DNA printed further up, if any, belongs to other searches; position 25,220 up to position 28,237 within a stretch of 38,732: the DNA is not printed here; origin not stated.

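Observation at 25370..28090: Secreted protein built only of about 12 tandem PASTA-like modules, in a lipid-A-encoding (diderm) genome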

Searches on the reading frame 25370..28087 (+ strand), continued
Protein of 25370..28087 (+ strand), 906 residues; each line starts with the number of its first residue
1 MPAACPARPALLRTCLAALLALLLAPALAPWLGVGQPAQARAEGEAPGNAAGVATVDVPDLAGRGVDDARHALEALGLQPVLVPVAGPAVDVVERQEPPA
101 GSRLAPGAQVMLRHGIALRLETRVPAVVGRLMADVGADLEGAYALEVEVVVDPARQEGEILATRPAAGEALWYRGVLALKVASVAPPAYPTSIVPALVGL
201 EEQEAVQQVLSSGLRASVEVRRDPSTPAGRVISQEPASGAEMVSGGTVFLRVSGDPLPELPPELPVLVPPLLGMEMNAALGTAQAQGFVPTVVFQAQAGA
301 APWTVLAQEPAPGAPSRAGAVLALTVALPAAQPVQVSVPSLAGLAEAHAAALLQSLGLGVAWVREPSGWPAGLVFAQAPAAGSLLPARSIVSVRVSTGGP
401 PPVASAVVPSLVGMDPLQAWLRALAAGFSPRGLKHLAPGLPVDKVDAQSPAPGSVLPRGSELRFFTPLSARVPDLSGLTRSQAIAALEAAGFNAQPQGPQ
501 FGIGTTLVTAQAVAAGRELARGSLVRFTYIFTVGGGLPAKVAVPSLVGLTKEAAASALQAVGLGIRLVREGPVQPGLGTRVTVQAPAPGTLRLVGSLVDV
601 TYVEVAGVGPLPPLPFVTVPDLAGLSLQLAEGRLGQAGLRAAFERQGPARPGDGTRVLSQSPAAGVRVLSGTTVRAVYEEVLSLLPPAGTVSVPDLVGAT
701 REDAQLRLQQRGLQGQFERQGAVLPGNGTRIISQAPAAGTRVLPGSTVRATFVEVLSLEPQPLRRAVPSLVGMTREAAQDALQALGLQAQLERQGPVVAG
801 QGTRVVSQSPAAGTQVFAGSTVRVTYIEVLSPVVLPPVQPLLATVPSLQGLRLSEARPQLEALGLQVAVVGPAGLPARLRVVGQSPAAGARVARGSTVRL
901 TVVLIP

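Call 40: fold_search(model_id=the predicted structure, library=pdb)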
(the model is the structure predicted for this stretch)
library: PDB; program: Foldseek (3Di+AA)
matches with E <= 10: 70; with E <= 0.001: 19
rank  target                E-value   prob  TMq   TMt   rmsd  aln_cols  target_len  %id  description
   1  5e12_A                3.4e-10  1.00  0.11  0.36  16.0       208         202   22  Crystal Structure of PASTA Domains 2, 3 and 4 of Mycobacterium tuberculosis Protein Kinase B (released 2016-09-14)
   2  2kui_MODEL_1_A        1.7e-09  1.00  0.09  0.24  33.1       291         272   20  NMR structure of the PASTA domain of Mycobacterium tuberculosis of PknB (released 2010-04-14)
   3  3m9g                  5.3e-09  1.00  0.10  0.35  17.0       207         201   17  Crystal structure of the three-PASTA-domain of a Ser/Thr kinase from Staphylococcus aureus (released 2010-11-03)
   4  5e12_B                8.2e-09  1.00  0.11  0.37  14.7       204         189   22  Crystal Structure of PASTA Domains 2, 3 and 4 of Mycobacterium tuberculosis Protein Kinase B (released 2016-09-14)
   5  3py9                  1.9e-08  1.00  0.09  0.25  23.4       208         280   19  X-ray structural studies of the entire extra-cellular region of the Ser/Thr kinase PrkC from Staphylococcus aureus (released 2011-01-19)
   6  7o61_A                7.7e-06  1.00  0.07  0.48  14.0       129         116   21  Crystal structure of the C-terminal PASTA domains of Staphylococcus aureus PBP1 (released 2022-04-20)
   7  7o4c_A                2.0e-05  1.00  0.07  0.47  14.0       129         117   20  Crystal structure of PASTA domains of the Penicillin-Binding Protein 1 (PBP1) from Staphylococcus aureus (released 2021-11-03)
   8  5e10                  4.0e-05  1.00  0.10  0.47   8.1       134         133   25  Crystal Structure of PASTA Domains 1 and 2 of Mycobacterium tuberculosis Protein Kinase B (released 2016-09-14)
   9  2z2l_C                5.6e-05  1.00  0.07  0.44  14.9       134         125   17  Penicillin-Binding Protein 2X (PBP2X) from Streptococcus pneumoniae (released 2007-09-04)
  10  5u47                  1.1e-04  1.00  0.07  0.09  14.0       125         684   18  1.95 Angstrom Resolution Crystal Structure of Penicillin Binding Protein 2X from Streptococcus thermophilus (released 2016-12-28)
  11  2kuf_MODEL_1_A        1.3e-04  1.00  0.09  0.43   8.5       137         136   22  NMR structure of the PASTA domain 3 and 4 of Mycobacterium tuberculosis of PknB (released 2010-04-14)
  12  5oau                  1.5e-04  1.00  0.07  0.09  13.8       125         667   18  Penicillin-Binding Protein 2X (PBP2X) from Streptococcus pneumoniae (released 2018-05-30)
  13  1k25_D                2.8e-04  1.00  0.07  0.11  14.2       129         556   16  PBP2x from a Highly Penicillin-resistant Streptococcus pneumoniae Clinical Isolate (released 2001-10-31)
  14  1rp5_B                3.5e-04  1.00  0.07  0.09  14.7       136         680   17  PBP2x from Streptococcus pneumoniae strain 5259 with reduced susceptibility to beta-lactam antibiotics (released 2004-02-03)
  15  2kud_MODEL_1_A        5.2e-04  1.00  0.11  0.46   6.4       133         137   20  NMR structure of the PASTA domain 1 and 2 of Mycobacterium tuberculosis of PknB (released 2010-04-14)
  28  3ouv                  2.5e-02  1.00  0.07  0.83   1.6        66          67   24  SeMet Derivative of L512M mutant of PASTA domain 3 of Mycobacterium tuberculosis PknB (released 2011-09-21)
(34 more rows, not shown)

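Call 43: search_protein_families(library=ncbifam, proteins=[window:25370-28087:+], max_evalue=0.01)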
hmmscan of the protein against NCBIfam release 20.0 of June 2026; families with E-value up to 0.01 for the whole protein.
window:25370-28087:+ (906 aa): 2 families
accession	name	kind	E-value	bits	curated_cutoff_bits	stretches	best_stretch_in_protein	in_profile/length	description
NF033483.0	PknB_PASTA_kin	equivalog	2.9e-72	244.5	450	6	616-825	364-561/563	Stk1 family PASTA domain-containing Ser/Thr kinase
TIGR02214.1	spoVD_pbp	equivalog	4.3e-28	98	688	2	766-824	581-632/636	stage V sporulation protein D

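Call 45: search_protein_representatives(protein=window:25370-28087:+)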
Query: 906 residues. Proteins with E-value up to 0.001 (for the whole library): 9855; up to 1e-10: 2056; up to 1e-30: 157. The best 150 are listed.
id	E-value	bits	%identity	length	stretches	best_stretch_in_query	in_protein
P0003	0.0e+00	1230.2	73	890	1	15-906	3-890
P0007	1.4e-175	602.5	49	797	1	44-827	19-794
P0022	1.6e-175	602.3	41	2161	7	226-750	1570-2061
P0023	4.6e-133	461.8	41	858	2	47-608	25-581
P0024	4.5e-121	422.2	44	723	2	55-603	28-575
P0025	1.2e-108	381.0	46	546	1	276-827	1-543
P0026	2.2e-106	373.6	34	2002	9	192-822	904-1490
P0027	1.2e-105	371.1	42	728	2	51-555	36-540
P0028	3.8e-102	359.5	39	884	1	20-901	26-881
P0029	1.4e-100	354.4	29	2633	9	409-902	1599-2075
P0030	8.3e-99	348.5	44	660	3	222-608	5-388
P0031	1.5e-97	344.4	41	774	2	57-605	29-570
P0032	3.2e-94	333.3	39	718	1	16-751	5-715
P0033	1.1e-87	311.7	35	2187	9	194-825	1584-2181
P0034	7.2e-87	309.0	37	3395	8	605-902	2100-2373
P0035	8.1e-85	302.2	40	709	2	53-529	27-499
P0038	1.1e-82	295.2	38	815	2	471-900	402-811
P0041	1.5e-78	281.5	41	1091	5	471-824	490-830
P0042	1.9e-78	281.1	36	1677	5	195-903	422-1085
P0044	1.1e-72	262.1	37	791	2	400-900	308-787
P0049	2.6e-66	241.0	33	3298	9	194-825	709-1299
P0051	1.6e-65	238.4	33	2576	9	124-492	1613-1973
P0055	1.0e-62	229.1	34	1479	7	612-840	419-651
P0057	2.3e-61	224.7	35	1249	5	472-823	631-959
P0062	8.1e-58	212.9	38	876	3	473-832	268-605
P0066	4.1e-56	207.2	45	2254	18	731-904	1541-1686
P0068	5.4e-56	206.9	37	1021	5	657-904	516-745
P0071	1.2e-55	205.8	40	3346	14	182-253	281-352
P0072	1.5e-55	205.4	34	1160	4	467-902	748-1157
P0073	1.7e-53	198.6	37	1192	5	265-749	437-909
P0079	8.5e-51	189.7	37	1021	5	222-639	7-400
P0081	1.4e-50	188.9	35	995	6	190-398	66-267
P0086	1.9e-48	181.9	32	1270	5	191-474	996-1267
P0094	1.9e-45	172.0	36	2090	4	268-677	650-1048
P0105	1.7e-41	158.9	32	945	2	194-899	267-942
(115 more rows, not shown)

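Call 48: list_cluster_members(proteins=[P0022, P0023, P0028, P0029, P0033, P0041, P0042, P0055, P0032, P0072])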
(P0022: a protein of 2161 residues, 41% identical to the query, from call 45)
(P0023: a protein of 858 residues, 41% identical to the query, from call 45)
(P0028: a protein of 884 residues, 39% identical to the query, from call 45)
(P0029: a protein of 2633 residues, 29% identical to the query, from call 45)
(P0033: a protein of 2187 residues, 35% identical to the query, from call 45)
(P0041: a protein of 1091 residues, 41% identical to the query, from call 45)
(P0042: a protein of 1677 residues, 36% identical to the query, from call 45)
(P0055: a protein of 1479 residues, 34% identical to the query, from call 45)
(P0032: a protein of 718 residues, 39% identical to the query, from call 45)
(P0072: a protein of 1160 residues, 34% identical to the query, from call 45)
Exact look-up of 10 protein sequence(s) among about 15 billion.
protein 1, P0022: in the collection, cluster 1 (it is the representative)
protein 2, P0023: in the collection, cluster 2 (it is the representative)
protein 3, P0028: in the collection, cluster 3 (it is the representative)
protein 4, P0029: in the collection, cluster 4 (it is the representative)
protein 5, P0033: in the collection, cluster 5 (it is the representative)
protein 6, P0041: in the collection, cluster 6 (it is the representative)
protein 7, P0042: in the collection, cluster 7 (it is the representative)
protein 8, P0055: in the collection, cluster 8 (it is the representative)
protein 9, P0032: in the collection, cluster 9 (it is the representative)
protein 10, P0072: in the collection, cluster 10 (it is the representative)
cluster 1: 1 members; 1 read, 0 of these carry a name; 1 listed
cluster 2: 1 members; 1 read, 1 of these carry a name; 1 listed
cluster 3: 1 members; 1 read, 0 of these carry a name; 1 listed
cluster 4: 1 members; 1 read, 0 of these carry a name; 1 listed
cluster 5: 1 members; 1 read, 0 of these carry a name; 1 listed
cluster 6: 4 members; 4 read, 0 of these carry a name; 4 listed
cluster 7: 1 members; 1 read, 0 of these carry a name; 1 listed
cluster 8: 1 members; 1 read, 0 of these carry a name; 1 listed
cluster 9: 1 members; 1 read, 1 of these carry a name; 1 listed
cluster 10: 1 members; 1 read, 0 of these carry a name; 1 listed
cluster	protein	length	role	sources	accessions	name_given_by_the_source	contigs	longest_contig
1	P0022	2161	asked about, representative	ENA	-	-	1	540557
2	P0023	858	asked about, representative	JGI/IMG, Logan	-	beta-lactam-binding protein with PASTA domain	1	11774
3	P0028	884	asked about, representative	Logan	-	-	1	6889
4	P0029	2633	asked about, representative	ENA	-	-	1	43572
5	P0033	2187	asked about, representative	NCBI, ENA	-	-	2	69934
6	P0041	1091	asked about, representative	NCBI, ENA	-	-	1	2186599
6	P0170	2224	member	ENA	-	-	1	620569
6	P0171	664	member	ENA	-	-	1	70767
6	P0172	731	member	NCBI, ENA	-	-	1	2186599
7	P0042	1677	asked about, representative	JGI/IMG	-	-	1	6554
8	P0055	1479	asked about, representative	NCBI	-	-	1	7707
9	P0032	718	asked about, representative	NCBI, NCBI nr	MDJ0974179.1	MAG: PASTA domain-containing protein [Planctomycetota bacterium] | PASTA domain-containing protein [Planctomycetota bacterium]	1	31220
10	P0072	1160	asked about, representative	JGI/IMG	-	-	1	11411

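Call 49: find_encoding_contigs(protein=P0022, flank=8000, max_places=1)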
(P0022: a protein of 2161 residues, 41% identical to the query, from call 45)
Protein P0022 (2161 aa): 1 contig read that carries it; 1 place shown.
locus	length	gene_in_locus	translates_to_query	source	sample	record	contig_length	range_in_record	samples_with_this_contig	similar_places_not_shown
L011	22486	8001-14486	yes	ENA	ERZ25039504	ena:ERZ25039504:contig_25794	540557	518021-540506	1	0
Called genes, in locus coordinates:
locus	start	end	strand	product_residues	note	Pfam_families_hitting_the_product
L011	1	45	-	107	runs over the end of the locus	-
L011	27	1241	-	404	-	-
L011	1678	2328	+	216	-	PF00528:BPD_transp_1 (weak)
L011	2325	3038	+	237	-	PF00005:ABC_tran, PF13304:AAA_21 (weak)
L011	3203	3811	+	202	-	-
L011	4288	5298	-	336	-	-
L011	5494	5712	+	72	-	-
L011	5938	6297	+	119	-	-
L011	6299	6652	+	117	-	PF26686:DUF8575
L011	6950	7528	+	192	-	-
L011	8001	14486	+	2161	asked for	PF03793:PASTA, PF17581:DUF5483 (faint), PF03793:PASTA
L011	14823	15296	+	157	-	PF03793:PASTA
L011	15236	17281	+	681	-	PF03793:PASTA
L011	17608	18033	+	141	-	PF26686:DUF8575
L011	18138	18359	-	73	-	PF05746:DALR_1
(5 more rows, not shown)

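Call 50: find_encoding_contigs(protein=P0032, flank=8000, max_places=1)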
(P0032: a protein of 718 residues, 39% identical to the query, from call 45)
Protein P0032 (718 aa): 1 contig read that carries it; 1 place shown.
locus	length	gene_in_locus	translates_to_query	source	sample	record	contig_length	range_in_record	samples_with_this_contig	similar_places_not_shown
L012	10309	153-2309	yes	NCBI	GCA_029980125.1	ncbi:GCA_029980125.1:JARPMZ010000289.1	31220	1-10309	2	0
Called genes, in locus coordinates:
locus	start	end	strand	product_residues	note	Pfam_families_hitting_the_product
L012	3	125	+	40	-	?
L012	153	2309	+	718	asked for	PF03793:PASTA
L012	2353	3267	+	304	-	PF03747:ADP_ribosyl_GH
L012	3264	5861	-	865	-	PF02861:Clp_N, PF23569:NBD_SMAX1, PF00004:AAA, PF17871:AAA_lid_9, PF00004:AAA, PF07724:AAA_2, PF07728:AAA_5, PF10431:ClpB_D2-small, +13 more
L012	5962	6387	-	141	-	PF17886:ArsA_HSP20 (weak), PF00011:HSP20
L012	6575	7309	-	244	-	-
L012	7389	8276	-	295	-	PF00701:DHDPS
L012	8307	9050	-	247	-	PF03740:PdxJ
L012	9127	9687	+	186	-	PF03602:Cons_hypoth95, PF05175:MTS, PF13649:Methyltransf_25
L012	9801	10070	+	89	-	-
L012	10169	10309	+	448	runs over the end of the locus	-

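Call 51: find_encoding_contigs(protein=P0023, flank=8000, max_places=1)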
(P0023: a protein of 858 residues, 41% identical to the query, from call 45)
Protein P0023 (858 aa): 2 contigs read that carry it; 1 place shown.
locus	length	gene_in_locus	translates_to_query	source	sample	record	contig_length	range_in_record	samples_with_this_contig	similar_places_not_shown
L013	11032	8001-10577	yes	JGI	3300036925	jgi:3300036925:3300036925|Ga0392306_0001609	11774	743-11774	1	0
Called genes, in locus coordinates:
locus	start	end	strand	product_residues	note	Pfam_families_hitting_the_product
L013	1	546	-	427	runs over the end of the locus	PF00202:Aminotran_3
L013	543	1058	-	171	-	PF13302:Acetyltransf_3 (weak), PF00583:Acetyltransf_1, PF13508:Acetyltransf_7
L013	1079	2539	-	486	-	PF00696:AA_kinase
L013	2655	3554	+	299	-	PF00497:SBP_bac_3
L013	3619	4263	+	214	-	PF00528:BPD_transp_1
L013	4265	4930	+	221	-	PF00528:BPD_transp_1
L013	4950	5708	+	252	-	PF00005:ABC_tran, PF13304:AAA_21 (faint), PF02463:SMC_N (weak)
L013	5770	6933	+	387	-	PF00089:Trypsin, PF13365:Trypsin_2, PF13180:PDZ_2, PF17820:PDZ_6 (weak)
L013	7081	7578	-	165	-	-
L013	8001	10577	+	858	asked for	PF03793:PASTA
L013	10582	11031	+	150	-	?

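Call 53: list_cluster_members(proteins=[P0027, P0035, P0038, P0044, P0062, P0068, P0073, P0079, P0081, P0105])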
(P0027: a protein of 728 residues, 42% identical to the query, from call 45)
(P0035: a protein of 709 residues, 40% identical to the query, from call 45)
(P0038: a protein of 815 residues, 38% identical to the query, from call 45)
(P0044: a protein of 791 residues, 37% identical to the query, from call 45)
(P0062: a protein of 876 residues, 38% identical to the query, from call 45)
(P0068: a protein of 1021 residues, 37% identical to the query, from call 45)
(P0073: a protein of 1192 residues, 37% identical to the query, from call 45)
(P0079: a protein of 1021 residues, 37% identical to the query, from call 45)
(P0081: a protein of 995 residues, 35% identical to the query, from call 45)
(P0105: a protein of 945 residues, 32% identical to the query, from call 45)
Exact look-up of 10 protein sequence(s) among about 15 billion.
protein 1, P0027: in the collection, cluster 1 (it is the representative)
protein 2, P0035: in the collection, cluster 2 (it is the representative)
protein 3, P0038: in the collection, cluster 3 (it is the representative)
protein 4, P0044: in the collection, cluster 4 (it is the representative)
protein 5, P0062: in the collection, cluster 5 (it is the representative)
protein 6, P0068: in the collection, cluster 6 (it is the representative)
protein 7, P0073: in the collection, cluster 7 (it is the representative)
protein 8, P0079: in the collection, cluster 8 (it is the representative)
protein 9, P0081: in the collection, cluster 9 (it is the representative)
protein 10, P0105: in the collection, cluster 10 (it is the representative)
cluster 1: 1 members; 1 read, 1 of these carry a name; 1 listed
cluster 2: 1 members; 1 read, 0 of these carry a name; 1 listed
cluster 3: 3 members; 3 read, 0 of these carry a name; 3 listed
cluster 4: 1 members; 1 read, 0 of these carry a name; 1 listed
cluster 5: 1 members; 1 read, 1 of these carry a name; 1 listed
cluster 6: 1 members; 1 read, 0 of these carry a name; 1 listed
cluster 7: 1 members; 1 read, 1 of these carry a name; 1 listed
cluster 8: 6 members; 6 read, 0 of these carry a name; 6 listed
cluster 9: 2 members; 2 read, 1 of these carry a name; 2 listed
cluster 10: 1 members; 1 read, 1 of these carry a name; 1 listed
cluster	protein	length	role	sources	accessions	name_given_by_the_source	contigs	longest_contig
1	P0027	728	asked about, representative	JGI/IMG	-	beta-lactam-binding protein with PASTA domain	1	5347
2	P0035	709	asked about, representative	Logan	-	-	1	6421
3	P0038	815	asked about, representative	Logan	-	-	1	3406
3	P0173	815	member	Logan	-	-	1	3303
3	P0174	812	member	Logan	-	-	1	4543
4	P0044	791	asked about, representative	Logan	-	-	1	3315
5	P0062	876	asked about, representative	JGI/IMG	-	beta-lactam-binding protein with PASTA domain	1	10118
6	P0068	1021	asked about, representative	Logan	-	-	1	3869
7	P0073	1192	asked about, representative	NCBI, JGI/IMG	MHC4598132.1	MAG: PASTA domain-containing protein [Planctomycetota bacterium] | beta-lactam-binding protein with PASTA domain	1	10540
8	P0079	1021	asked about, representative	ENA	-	-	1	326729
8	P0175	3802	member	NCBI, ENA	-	-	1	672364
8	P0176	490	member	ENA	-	-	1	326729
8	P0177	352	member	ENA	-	-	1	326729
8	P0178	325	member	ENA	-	-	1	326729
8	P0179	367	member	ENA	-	-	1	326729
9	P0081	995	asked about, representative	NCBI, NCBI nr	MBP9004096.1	MAG: PASTA domain-containing protein, partial [Candidatus Hydrogenedentes bacterium] | PASTA domain-containing protein [Candidatus Hydrogenedentota bacterium]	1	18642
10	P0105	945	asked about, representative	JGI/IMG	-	beta-lactam-binding protein with PASTA domain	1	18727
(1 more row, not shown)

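Call 72: search_protein_families(library=pfam, proteins=[P0057, P0086, P0026, P0051, P0094], max_evalue=0.0001)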
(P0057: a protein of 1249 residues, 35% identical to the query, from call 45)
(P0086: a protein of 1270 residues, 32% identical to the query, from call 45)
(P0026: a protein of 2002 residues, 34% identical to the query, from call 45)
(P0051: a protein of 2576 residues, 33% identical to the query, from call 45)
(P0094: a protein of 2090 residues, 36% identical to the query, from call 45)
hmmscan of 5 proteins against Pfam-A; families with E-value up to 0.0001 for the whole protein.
P0057 (1249 aa): 5 families
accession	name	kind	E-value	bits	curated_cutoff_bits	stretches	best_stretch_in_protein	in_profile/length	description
PF03793.24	PASTA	-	1.9e-198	643.2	23.2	13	764-826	1-64/64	PASTA domain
PF00069.31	Pkinase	-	1.2e-32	113.8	31.7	1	12-276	2-251/263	Protein kinase domain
PF07714.23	PK_Tyr_Ser-Thr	-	1.8e-20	73.8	23.1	1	66-245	39-220/258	Protein tyrosine and serine/threonine kinase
PF03109.22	ABC1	-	1.6e-05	24.6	22.9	1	102-189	141-227/244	ABC1 atypical kinase-like domain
PF14531.12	Kinase-like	-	1.9e-05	24.5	25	1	108-236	125-257/289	Kinase-like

P0086 (1270 aa): 3 families
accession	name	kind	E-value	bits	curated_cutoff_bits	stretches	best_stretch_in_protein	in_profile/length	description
PF03793.24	PASTA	-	1.4e-168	547.5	23.2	12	661-722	2-64/64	PASTA domain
PF00069.31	Pkinase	-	7.4e-32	111.2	31.7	1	44-290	1-225/263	Protein kinase domain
PF07714.23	PK_Tyr_Ser-Thr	-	1.4e-14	54.5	23.1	1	105-271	44-212/258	Protein tyrosine and serine/threonine kinase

P0026 (2002 aa): 2 families
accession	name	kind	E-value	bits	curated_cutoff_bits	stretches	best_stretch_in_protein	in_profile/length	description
PF03793.24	PASTA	-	0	1087.5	23.2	24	373-435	2-64/64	PASTA domain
PF00280.23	potato_inhibit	-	5.7e-08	33.7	24.5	0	375-409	5-40/64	Potato inhibitor I family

P0051 (2576 aa): 3 families
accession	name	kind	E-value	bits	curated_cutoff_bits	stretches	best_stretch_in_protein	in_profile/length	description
PF03793.24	PASTA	-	1.5e-281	909.4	23.2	22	1951-2014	1-64/64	PASTA domain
PF13229.12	Beta_helix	-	1.5e-31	109.6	25.9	4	140-260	24-144/158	Right handed beta helix region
PF05048.19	NosD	-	2.3e-15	57.1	23.6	1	130-247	42-144/212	Periplasmic copper-binding protein (NosD)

P0094 (2090 aa): 2 families
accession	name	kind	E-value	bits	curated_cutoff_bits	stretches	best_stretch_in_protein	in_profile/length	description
PF03793.24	PASTA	-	4.9e-199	645.1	23.2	14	852-915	1-64/64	PASTA domain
PF18998.6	Flg_new_2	-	4.3e-76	251.3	23.6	8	1707-1784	1-71/73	Divergent InlB B-repeat domain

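Call 77: find_encoding_contigs(protein=P0028, flank=8000, max_places=1)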
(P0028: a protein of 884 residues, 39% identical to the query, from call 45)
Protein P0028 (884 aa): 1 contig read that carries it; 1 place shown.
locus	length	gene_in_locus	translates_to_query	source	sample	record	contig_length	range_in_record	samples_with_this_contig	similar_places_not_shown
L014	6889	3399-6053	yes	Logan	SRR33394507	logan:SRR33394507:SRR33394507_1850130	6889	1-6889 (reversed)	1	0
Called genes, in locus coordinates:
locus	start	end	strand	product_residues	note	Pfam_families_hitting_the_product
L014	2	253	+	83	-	?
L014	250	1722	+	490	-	PF00294:PfkB, PF01467:CTP_transf_like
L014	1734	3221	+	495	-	-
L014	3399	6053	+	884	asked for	PF03793:PASTA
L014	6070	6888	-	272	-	?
